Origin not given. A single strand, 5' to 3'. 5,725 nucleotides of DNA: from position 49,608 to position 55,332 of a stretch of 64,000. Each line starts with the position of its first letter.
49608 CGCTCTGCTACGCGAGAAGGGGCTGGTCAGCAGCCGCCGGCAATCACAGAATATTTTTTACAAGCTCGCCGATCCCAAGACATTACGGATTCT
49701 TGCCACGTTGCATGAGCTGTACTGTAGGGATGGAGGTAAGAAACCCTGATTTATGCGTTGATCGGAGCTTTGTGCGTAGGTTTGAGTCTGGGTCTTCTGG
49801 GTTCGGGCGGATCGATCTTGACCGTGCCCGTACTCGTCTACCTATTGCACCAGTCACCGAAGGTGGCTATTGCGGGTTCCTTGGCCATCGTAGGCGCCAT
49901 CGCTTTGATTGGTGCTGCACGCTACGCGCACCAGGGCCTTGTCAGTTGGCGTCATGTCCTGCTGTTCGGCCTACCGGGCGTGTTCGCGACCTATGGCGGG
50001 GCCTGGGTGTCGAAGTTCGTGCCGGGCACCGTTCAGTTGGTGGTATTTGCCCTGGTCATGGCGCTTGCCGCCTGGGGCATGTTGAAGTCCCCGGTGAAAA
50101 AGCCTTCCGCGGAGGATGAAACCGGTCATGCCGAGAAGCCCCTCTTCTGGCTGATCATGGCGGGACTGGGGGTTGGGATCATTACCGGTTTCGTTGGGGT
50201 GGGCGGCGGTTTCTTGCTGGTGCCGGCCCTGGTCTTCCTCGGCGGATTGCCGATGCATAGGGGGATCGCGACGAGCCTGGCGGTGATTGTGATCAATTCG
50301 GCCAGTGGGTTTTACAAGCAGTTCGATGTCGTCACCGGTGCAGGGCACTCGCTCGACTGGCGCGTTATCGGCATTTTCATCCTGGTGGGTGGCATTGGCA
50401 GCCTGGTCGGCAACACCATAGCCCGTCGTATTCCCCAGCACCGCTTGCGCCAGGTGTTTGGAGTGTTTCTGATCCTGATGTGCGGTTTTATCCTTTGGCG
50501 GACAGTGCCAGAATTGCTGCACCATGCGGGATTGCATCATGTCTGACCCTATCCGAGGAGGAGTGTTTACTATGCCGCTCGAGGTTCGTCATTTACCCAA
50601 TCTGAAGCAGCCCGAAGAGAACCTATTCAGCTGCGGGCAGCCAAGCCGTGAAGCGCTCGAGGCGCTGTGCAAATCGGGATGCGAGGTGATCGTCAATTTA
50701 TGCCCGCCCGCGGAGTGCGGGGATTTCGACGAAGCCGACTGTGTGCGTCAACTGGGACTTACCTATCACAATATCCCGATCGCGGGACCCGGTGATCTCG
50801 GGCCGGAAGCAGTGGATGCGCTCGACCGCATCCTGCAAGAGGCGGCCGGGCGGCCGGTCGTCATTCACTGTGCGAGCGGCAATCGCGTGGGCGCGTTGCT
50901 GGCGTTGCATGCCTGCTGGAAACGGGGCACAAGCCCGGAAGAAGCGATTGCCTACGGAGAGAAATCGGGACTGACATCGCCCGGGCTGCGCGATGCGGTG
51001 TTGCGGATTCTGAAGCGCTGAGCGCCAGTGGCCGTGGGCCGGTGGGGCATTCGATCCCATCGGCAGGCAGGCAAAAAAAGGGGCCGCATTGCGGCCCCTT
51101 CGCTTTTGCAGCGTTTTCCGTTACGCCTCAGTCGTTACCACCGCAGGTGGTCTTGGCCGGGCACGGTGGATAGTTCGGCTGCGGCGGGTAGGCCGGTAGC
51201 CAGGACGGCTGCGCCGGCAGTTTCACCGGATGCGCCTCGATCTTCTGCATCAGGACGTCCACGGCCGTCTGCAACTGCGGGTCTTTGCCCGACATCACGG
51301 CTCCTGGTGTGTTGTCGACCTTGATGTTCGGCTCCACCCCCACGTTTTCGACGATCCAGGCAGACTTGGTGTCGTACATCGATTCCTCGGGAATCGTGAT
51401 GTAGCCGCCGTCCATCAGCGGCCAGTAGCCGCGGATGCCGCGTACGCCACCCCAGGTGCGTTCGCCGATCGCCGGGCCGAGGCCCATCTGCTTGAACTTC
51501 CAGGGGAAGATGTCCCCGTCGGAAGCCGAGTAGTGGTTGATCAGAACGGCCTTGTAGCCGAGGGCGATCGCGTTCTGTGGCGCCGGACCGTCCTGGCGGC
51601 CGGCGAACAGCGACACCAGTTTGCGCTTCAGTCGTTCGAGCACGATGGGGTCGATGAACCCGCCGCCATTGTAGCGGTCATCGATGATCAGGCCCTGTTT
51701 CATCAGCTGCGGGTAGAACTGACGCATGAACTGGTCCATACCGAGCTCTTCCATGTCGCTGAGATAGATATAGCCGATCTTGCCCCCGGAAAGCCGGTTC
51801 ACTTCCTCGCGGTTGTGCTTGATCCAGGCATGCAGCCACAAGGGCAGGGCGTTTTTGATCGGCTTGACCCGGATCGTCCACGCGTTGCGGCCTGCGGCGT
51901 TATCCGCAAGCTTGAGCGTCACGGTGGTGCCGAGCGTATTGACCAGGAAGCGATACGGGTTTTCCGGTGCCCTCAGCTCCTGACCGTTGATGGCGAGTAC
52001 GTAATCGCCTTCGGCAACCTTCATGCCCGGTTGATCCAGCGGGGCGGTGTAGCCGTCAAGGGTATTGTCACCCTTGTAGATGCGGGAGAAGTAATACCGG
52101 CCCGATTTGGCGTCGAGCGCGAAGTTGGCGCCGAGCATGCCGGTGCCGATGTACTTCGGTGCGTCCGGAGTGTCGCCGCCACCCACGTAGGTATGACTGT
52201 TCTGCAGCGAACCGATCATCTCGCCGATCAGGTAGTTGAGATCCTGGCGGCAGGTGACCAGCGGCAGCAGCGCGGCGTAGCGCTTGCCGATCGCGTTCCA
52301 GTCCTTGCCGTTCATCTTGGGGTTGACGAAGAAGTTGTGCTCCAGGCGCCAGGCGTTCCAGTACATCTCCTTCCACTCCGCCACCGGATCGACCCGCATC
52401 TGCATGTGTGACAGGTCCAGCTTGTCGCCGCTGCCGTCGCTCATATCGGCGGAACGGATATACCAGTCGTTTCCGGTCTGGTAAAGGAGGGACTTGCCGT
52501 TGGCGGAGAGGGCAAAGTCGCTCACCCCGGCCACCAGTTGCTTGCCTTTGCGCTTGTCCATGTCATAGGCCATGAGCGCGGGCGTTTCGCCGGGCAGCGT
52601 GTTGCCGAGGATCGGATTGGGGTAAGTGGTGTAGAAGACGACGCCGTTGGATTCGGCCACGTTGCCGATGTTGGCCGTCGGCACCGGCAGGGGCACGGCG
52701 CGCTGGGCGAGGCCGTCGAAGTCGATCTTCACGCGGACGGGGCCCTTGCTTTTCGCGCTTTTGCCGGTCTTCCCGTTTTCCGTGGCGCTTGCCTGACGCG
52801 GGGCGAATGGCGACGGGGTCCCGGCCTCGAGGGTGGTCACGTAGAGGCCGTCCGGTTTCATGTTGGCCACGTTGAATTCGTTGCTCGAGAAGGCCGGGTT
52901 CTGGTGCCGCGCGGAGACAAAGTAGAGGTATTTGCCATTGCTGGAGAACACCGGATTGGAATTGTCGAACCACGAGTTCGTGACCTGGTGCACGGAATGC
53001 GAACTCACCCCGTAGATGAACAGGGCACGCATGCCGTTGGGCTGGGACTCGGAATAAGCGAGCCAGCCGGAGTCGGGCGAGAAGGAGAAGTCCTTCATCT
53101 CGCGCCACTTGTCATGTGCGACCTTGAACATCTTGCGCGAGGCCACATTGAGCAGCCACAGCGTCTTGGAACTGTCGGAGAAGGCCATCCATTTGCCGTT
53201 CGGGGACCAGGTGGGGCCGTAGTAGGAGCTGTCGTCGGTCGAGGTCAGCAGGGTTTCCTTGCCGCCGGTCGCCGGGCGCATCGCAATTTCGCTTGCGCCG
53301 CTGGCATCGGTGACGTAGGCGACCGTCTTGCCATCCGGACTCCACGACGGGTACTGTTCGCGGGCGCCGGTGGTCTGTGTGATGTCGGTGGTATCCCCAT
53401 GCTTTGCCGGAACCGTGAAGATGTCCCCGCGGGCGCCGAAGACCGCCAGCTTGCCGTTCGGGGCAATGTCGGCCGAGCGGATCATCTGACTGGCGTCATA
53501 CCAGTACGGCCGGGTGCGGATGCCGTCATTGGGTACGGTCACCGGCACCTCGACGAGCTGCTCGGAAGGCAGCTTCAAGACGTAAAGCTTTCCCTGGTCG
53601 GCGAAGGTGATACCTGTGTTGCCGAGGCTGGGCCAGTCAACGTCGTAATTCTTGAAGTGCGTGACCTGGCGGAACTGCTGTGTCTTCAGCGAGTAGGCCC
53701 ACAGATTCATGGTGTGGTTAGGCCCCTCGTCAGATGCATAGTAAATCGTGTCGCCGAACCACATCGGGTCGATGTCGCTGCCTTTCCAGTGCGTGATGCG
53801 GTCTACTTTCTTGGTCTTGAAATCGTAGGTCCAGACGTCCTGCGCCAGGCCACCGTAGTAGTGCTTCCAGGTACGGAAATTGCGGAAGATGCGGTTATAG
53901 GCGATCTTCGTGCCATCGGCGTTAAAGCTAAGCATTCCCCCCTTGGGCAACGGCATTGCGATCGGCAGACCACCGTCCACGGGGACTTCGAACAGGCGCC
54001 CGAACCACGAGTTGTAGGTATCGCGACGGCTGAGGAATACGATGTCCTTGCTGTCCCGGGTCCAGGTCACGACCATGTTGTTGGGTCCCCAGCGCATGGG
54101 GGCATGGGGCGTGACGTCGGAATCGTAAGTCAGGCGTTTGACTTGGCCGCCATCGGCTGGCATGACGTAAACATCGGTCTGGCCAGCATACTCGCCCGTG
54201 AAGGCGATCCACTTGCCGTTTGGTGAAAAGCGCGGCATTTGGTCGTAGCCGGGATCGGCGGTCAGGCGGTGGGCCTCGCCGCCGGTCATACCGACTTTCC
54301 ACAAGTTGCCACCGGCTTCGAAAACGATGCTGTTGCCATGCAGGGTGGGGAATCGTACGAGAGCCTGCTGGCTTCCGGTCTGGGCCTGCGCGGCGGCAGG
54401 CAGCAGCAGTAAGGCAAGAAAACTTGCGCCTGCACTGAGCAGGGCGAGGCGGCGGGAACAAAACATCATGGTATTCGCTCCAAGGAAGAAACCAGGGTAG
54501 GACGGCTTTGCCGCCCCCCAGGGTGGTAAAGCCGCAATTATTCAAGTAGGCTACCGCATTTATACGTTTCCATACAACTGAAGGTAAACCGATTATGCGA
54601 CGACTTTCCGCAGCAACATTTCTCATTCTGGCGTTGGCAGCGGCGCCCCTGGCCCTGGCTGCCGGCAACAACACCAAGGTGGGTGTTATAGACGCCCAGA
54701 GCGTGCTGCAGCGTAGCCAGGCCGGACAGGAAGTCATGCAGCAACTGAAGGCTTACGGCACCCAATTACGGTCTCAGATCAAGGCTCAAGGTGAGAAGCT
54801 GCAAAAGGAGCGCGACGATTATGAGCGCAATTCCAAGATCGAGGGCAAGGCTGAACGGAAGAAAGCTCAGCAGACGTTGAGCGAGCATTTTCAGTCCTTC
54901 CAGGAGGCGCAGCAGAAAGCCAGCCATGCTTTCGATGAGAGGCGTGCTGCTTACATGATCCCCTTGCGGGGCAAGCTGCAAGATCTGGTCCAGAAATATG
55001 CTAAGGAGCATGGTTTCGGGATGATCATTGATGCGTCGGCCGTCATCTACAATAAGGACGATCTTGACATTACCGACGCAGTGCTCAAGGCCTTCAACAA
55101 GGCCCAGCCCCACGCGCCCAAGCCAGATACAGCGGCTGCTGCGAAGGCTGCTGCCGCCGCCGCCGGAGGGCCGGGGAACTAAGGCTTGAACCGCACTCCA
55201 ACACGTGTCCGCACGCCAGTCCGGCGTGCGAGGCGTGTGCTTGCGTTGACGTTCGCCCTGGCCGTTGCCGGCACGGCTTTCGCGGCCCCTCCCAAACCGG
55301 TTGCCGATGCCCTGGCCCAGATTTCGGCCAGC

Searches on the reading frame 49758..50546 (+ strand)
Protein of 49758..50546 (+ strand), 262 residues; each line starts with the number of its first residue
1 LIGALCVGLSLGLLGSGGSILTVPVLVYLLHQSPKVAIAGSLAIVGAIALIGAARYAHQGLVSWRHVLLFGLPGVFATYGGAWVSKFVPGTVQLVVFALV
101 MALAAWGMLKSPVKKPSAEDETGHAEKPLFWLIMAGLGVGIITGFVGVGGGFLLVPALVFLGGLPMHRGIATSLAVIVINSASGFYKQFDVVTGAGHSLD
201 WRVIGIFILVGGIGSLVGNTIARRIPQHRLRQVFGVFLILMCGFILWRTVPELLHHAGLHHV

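Call 53: search_protein_families(library=pfam, proteins=[window:49758-50546:+], max_evalue=0.00001)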
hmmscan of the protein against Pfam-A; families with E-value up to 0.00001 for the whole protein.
window:49758-50546:+ (262 aa): 1 family
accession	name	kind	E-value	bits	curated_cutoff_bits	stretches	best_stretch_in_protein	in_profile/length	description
PF01925.25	TauE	-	6.5e-48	163.9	32.6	1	2-242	3-234/237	Sulfite exporter TauE/SafE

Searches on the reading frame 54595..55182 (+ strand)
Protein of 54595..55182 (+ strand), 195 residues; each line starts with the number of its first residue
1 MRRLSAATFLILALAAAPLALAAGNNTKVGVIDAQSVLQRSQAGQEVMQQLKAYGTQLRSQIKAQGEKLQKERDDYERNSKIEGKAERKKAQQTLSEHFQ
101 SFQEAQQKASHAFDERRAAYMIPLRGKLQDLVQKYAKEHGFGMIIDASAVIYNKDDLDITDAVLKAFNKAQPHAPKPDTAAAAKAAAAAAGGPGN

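Call 53: search_protein_families(library=pfam, proteins=[window:54595-55182:+], max_evalue=0.00001)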
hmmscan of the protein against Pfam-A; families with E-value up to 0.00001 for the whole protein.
window:54595-55182:+ (195 aa): 1 family
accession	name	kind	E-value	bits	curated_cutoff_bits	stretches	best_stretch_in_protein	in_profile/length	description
PF03938.19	OmpH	-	1.4e-29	103.5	32.4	1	28-166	1-140/141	Outer membrane protein (OmpH-like)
